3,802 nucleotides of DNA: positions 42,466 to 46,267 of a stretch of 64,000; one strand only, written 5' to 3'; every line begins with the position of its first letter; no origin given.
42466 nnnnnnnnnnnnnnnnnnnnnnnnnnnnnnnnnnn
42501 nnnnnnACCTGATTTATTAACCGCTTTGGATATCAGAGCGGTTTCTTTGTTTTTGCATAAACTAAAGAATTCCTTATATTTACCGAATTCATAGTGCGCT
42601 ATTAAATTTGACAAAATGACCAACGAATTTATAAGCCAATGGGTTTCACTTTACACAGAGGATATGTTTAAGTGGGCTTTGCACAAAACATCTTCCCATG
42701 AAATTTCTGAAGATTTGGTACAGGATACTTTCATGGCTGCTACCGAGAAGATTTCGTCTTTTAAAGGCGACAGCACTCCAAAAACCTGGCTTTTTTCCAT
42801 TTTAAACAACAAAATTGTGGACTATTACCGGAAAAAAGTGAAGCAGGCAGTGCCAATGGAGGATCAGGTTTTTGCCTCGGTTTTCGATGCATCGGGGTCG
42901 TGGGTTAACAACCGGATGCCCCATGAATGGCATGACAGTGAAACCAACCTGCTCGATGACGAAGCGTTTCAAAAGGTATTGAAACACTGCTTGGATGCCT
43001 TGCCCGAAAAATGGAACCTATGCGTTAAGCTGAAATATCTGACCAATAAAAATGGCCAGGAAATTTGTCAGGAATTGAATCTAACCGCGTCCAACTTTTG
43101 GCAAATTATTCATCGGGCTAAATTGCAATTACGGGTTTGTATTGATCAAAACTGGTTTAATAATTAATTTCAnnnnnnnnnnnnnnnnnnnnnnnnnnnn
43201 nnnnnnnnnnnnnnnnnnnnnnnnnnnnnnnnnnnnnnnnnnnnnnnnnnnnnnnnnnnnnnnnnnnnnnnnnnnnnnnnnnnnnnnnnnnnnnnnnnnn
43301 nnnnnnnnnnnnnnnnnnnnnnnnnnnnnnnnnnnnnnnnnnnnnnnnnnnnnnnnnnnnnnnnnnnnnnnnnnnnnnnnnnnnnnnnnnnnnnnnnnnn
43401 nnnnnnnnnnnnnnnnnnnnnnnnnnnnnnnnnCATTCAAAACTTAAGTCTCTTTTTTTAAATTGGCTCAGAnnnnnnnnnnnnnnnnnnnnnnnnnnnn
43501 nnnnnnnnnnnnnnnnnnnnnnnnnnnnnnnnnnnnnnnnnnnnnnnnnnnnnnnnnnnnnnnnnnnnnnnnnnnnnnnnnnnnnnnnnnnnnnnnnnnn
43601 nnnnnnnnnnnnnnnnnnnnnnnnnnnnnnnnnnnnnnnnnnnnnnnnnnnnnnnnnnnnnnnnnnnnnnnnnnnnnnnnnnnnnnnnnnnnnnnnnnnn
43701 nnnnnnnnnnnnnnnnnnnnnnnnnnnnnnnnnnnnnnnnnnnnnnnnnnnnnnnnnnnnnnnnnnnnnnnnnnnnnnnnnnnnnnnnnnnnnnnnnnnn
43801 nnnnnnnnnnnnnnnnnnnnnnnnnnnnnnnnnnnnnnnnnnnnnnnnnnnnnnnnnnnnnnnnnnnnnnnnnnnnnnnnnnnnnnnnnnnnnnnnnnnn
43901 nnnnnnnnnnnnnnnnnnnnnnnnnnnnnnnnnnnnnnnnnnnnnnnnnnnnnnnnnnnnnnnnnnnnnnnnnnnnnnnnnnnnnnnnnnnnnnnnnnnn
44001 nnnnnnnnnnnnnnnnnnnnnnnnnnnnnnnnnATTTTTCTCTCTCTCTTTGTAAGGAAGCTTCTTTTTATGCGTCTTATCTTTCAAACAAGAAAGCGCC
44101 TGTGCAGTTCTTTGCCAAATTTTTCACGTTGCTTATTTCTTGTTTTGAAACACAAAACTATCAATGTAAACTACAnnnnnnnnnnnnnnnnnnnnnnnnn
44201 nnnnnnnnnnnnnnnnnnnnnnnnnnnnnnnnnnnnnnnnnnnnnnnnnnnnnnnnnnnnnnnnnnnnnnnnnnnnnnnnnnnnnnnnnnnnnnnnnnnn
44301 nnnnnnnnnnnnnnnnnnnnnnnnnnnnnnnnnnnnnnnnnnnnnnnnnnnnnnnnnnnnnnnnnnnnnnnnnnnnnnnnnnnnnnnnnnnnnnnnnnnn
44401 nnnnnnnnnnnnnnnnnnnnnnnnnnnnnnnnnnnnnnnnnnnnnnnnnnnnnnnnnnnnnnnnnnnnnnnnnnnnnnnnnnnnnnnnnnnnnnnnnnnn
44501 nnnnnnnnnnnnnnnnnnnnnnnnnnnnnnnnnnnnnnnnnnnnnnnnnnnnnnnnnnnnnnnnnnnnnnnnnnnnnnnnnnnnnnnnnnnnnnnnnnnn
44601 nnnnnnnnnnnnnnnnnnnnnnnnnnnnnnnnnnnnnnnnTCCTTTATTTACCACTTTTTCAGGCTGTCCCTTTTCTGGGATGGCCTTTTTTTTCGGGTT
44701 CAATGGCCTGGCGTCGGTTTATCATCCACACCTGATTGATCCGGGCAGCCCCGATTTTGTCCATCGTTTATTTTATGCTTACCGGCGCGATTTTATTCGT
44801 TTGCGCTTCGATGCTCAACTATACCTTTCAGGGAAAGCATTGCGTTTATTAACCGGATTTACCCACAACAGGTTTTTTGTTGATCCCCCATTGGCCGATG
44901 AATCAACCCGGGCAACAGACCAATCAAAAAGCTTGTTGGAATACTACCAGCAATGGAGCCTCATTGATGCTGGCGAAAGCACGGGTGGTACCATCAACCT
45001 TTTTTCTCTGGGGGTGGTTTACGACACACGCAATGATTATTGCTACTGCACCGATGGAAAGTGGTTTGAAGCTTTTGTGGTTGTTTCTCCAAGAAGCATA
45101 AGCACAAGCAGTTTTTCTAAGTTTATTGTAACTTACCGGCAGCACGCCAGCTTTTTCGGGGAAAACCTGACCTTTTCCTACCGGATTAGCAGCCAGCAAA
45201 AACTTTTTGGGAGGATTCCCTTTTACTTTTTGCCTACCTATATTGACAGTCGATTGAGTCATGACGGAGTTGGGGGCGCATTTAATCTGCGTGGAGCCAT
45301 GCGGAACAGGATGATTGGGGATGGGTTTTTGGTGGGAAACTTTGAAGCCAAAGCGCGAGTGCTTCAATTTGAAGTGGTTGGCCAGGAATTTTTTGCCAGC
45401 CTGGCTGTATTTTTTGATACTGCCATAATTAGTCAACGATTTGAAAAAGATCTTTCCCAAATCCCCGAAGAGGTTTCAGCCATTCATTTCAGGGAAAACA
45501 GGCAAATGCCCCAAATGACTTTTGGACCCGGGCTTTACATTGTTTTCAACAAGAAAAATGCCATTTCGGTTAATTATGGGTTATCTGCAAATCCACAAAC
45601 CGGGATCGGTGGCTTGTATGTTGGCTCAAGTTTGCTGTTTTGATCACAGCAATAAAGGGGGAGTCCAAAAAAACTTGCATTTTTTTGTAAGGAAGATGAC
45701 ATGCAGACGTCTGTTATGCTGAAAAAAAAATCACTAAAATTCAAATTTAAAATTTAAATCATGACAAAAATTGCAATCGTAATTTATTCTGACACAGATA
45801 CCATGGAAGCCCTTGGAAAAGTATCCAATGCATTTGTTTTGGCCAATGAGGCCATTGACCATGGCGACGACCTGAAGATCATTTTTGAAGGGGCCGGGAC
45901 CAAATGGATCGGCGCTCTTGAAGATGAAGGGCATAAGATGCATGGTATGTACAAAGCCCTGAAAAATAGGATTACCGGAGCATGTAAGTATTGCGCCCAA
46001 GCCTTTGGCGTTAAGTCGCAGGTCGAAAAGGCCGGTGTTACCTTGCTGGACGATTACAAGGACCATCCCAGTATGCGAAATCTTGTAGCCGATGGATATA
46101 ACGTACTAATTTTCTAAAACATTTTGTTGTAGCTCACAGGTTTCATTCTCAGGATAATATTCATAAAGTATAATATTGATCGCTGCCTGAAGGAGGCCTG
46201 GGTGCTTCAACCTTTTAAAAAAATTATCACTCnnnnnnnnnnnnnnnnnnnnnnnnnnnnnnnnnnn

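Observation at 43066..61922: Six copies of one bipartite promoter-like motif define a candidate ECF-sigma regulon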

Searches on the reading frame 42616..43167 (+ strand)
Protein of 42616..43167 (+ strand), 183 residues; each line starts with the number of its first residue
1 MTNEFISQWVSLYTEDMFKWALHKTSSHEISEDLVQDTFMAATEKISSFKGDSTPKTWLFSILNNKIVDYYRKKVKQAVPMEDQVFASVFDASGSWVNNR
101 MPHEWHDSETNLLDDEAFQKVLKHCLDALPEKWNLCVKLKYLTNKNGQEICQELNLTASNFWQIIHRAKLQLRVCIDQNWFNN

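Call 4: search_protein_families(library=pfam, proteins=[window:42616-43167:+], max_evalue=0.01)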
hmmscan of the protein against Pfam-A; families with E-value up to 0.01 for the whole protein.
window:42616-43167:+ (183 aa): 4 families
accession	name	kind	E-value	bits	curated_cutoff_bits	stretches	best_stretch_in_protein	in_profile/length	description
PF04542.20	Sigma70_r2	-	7.8e-14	51.7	24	1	13-74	5-68/71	Sigma-70 region 2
PF08281.18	Sigma70_r4_2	-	6.3e-06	26.2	25.7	1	122-172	4-54/54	Sigma-70, region 4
PF22029.2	PhyR_sigma2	-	6.9e-05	23.2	27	1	25-63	16-54/55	Sigma2 domain of PhyR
PF04545.22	Sigma70_r4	-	0.0014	18.5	24.1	1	125-173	1-49/50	Sigma-70, region 4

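Call 8: find_homologous_proteins(query=window:42616-43164:+, max_evalue=1e-10)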
Query window:42616-43164:+ (183 aa): 1511 proteins with E <= 1e-10 among 1523 candidates; the best 120 are listed.
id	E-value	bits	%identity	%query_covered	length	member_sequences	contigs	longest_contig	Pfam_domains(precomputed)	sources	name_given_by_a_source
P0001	3.8e-121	420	100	100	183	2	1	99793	PF04542.21,PF08281.19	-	-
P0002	6.1e-101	354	85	100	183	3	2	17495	PF04542.21,PF08281.19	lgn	-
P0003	5.9e-100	351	83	100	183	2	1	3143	PF04542.21,PF08281.19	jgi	jgi:RNA polymerase sigma-70 factor (TIGR02943 family)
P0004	1.4e-93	330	78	100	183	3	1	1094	PF04542.21,PF08281.19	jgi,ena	-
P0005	1.5e-80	287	67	97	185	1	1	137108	PF04542.21,PF08281.19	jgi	jgi:RNA polymerase sigma-70 factor (TIGR02943 family)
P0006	1.6e-80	287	66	100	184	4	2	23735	PF04542.21,PF08281.19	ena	-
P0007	6.4e-80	285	67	100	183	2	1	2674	PF04542.21,PF08281.19,PF22029.3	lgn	-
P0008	3.1e-79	283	63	97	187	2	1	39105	PF04542.21,PF08281.19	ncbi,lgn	-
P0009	4.5e-79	282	64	99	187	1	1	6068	PF04542.21,PF08281.19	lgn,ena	-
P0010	8.2e-79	282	66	97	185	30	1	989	PF04542.21,PF08281.19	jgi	jgi:RNA polymerase sigma-70 factor (TIGR02943 family)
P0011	2.5e-78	280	66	100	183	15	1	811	PF04542.21,PF08281.19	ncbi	-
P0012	2.8e-78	280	64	97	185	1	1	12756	PF04542.21,PF08281.19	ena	-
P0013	3.0e-78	280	63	97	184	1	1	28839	PF04542.21,PF08281.19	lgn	-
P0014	3.1e-78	280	65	97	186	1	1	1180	PF04542.21,PF08281.19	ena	-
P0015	3.7e-78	279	64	97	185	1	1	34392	PF04542.21,PF08281.19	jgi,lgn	jgi:RNA polymerase sigma-70 factor (ECF subfamily)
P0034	4.3e-76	273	63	97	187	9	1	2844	PF04542.21,PF08281.19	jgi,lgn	jgi:RNA polymerase sigma-70 factor (TIGR02943 family)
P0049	1.6e-75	271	63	98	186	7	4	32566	PF04542.21,PF08281.19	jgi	jgi:RNA polymerase sigma-70 factor (TIGR02943 family)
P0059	6.0e-75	269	63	100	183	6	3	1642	PF04542.21,PF08281.19,PF22029.3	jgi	jgi:RNA polymerase sigma-70 factor (TIGR02943 family)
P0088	3.0e-74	267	63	100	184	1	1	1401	PF04542.21,PF08281.19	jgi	jgi:RNA polymerase sigma-70 factor (TIGR02943 family)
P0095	5.9e-74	266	62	97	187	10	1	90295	PF04542.21,PF08281.19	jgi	jgi:RNA polymerase sigma-70 factor (TIGR02943 family)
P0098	1.0e-73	265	60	98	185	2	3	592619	PF04542.21,PF08281.19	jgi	jgi:RNA polymerase sigma-70 factor (TIGR02943 family)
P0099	1.1e-73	265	60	100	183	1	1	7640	PF04542.21,PF08281.19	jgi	jgi:RNA polymerase sigma-70 factor (TIGR02943 family)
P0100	1.2e-73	265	63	97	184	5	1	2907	PF04542.21,PF08281.19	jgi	jgi:RNA polymerase sigma-70 factor (TIGR02943 family)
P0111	2.1e-73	264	59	100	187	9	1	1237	PF04542.21,PF08281.19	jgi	jgi:RNA polymerase sigma-70 factor (TIGR02943 family)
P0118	2.9e-73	263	63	97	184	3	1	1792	PF04542.21,PF08281.19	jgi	jgi:RNA polymerase sigma-70 factor (TIGR02943 family)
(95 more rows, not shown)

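Call 9: search_protein_families(library=ncbifam, proteins=[window:42616-43167:+], max_evalue=0.01)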
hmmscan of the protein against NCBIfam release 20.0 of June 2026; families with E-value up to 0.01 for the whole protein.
window:42616-43167:+ (183 aa): 84 families (the best 25 are shown)
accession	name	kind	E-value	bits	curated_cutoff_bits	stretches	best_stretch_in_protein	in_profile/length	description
TIGR02943.1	Sig70_famx1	hypoth_equivalog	1.9e-40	138.7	162.2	1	15-182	13-185/188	RNA polymerase sigma-70 factor, TIGR02943 family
NF009184.0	PRK12532.1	equivalog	1.3e-39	136.2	276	1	15-183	16-191/195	RNA polymerase sigma factor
NF009196.0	PRK12544.1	equivalog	2.4e-38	131.6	287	1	13-182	27-202/208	RNA polymerase factor sigma-70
NF008892.0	PRK11924.2-1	equivalog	6.2e-37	127.2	291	1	12-182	24-199/203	RNA polymerase sigma factor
NF009182.0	PRK12530.1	subfamily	1.3e-35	122.6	264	1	15-183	20-191/193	RNA polymerase sigma factor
NF009173.0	PRK12520.1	equivalog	2.3e-35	122.1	255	1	14-183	12-186/191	RNA polymerase sigma factor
TIGR02937.1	sigma70-ECF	superfamily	2.7e-25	88.9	42.9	1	7-175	4-164/165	sigma-70 family RNA polymerase sigma factor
TIGR02950.1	SigM_subfam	subfamily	4.3e-25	88.4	147.95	1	10-173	6-155/159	RNA polymerase sigma factor, SigM family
NF009197.0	PRK12545.1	equivalog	8.7e-23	81.1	336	1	13-178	17-189/201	RNA polymerase factor sigma-70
NF007223.0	PRK09641.1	equivalog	1.2e-18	67.7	209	1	7-175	21-183/187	RNA polymerase sigma factor SigW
TIGR02985.1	Sig70_bacteroi1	subfamily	3.3e-18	66.4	126.4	1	11-173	8-159/162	RNA polymerase sigma-70 factor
NF007215.0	PRK09637.1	equivalog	1.4e-17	64.2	212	1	10-175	7-153/181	RNA polymerase sigma factor SigZ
TIGR02989.1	Sig-70_gvs1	subfamily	4.4e-17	62.5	124.55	1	10-176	7-158/158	RNA polymerase sigma-70 factor, Rhodopirellula/Verrucomicrobium family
TIGR02959.1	SigZ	equivalog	4.9e-17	62.3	168.65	1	13-175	4-147/170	RNA polymerase sigma factor SigZ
TIGR02948.1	SigW_bacill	equivalog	1.2e-15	58.1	243.1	1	7-174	21-182/187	RNA polymerase sigma factor SigW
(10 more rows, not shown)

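Call 11: find_related_loci(query=A1, collection=genome_contigs, flank=10000)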
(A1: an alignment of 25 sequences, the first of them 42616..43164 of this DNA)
Query A1 (183 aa) in genome_contigs; peptide patterns used: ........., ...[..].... (x = any residue, [..] = any of these).
471 stretches matched a pattern; 452 encode a relative of the query (tblastn E <= 1e-3); the best 80 are kept; 80 distinct loci.
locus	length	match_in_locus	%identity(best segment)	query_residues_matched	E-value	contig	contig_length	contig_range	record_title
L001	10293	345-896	64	1-183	1e-82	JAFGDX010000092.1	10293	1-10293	MAG: Prolixibacteraceae bacterium isolate Zod_Metabat.1198 k87_1003742, whole genome shotgun sequence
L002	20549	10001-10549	64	1-183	9e-82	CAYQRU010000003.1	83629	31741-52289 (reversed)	MAG TPA_asm: uncultured Bacteroidales bacterium isolate binchicken_co22_54 genome assembly, contig: NODE_296_length_8362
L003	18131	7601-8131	63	6-182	6e-82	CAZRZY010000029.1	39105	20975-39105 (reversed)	MAG TPA_asm: uncultured Bacteroides sp. isolate SRP141376_co3_418 genome assembly, contig: NODE_2580_length_39105_cov_5.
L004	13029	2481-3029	63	2-183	5e-82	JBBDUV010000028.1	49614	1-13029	MAG: Bacteroidales bacterium isolate LejiaC_44_15 Lejia_C_1657_length_49614_cov_9, whole genome shotgun sequence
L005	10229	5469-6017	63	2-183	6e-81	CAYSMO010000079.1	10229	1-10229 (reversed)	MAG TPA_asm: uncultured Bacteroidaceae bacterium isolate SRP141376_co3_28 genome assembly, contig: NODE_17925_length_102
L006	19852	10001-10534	64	6-183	1e-80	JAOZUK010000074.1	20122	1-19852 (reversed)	MAG: Bacteroidales bacterium isolate GMC8.maxbin2.069_sub GMC8_1768_length_20122_cov_26.697563, whole genome shotgun seq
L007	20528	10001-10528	64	6-181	5e-80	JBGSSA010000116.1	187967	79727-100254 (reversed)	MAG: Bacteroidales bacterium isolate JTS-AC371 k141_379114, whole genome shotgun sequence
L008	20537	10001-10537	65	6-183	7e-80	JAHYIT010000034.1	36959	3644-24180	MAG: Mariniphaga sp. isolate KA03 NODE_636_length_36959_cov_9.871715, whole genome shotgun sequence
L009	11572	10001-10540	64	4-182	1e-79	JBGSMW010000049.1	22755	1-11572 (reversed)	MAG: Draconibacterium sp. isolate JTS-AC24 k141_2662602, whole genome shotgun sequence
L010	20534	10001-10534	64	6-183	8e-80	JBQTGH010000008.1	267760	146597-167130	Thermophagus sp. OGC60D27 NODE_8_length_267760_cov_195.507477, whole genome shotgun sequence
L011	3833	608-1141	63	6-183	1e-79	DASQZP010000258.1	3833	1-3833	MAG TPA_asm: Bacteroidales bacterium isolate SMAG_U11095 k141_229239, whole genome shotgun sequence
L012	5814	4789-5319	63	6-182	2e-79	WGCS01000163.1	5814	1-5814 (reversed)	MAG: Bacteroidales bacterium isolate S145_13 k151_211611, whole genome shotgun sequence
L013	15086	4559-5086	64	6-181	2e-79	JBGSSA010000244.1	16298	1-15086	MAG: Bacteroidales bacterium isolate JTS-AC371 k141_3256835, whole genome shotgun sequence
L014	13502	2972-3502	65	6-183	1e-78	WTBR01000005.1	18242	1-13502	MAG: Bacteroidales bacterium isolate GLR59 c_000000027196, whole genome shotgun sequence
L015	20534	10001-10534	63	6-182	1e-78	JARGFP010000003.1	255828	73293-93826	MAG: Bacteroidales bacterium isolate C14-09 NODE_3_length_255828_cov_9.250326, whole genome shotgun sequence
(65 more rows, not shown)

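Call 32: search_solved_structures(query=window:42616-43164:+, max_evalue=0.001)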
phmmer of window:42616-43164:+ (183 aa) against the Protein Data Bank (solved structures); distinct sequences matched with E-value up to 0.001: 10.
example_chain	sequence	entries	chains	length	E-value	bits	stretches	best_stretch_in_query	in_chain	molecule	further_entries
5zx2_F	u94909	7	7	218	1.6e-09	41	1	15-174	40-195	ECF RNA polymerase sigma factor SigH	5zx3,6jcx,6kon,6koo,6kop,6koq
5uxx_A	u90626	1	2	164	6.4e-09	39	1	17-86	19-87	RNA polymerase sigma factor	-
6jcy_F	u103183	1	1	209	1.9e-07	34.3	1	15-174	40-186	ECF RNA polymerase sigma factor SigH,ECF RNA polymerase sigma factor SigE,ECF RNA polymera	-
5wuq_A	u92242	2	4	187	2.3e-07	34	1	8-173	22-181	ECF RNA polymerase sigma factor SigW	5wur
1h3l_A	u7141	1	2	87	2.3e-07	34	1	13-77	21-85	RNA POLYMERASE SIGMA FACTOR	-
1or7_A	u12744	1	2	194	6.4e-07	32.5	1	32-167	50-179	RNA polymerase sigma-E factor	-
6jbq_F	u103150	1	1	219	8.7e-07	32.1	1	32-167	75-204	ECF RNA polymerase sigma-E factor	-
4cxf_A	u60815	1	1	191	0.00025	24.1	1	32-77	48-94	RNA POLYMERASE SIGMA FACTOR CNRH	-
6dxo_A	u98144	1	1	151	0.00071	22.6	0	11-73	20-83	RNA polymerase ECF-subfamily sigma factor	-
2o7g_A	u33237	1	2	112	0.0008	22.4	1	12-73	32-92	Probable RNA polymerase sigma-C factor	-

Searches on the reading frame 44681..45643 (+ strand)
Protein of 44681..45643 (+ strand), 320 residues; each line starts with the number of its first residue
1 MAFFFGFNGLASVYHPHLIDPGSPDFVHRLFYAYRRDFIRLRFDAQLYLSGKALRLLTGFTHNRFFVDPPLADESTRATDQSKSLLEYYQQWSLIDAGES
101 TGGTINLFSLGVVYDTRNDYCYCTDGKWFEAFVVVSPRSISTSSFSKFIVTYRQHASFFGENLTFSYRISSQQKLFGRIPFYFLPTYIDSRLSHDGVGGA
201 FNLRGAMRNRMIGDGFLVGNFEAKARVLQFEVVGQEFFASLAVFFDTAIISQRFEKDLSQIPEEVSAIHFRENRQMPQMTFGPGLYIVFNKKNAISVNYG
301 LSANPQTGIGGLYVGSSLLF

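Call 4: search_protein_families(library=pfam, proteins=[window:44681-45643:+], max_evalue=0.01)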
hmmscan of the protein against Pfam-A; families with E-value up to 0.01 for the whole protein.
window:44681-45643:+ (320 aa): 1 family
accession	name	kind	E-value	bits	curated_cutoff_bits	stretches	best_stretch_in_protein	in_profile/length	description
PF01103.29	Omp85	-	0.00016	21.7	24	1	87-250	99-261/325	Omp85 superfamily domain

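Call 72: search_protein_families(library=pfam, proteins=[window:44681-45643:+], max_evalue=0.1)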
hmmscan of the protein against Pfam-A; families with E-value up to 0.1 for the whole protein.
window:44681-45643:+ (320 aa): 1 family
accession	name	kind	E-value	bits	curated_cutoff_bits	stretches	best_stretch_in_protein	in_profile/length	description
PF01103.29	Omp85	-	0.00016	21.7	24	1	87-250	99-261/325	Omp85 superfamily domain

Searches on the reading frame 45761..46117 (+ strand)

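Call 4: search_protein_families(library=pfam, proteins=[window:45761-46117:+], max_evalue=0.01)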
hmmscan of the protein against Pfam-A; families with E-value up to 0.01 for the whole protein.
window:45761-46117:+ (118 aa): 1 family
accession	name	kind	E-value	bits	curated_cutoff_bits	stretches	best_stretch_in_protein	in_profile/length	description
PF02635.20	DsrE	-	5.8e-05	23.7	22.7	1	20-116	16-114/116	DsrE/DsrF-like family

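Call 9: search_protein_families(library=ncbifam, proteins=[window:45761-46117:+], max_evalue=0.01)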
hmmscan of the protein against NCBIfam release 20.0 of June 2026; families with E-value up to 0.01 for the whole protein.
window:45761-46117:+ (118 aa): 0 families
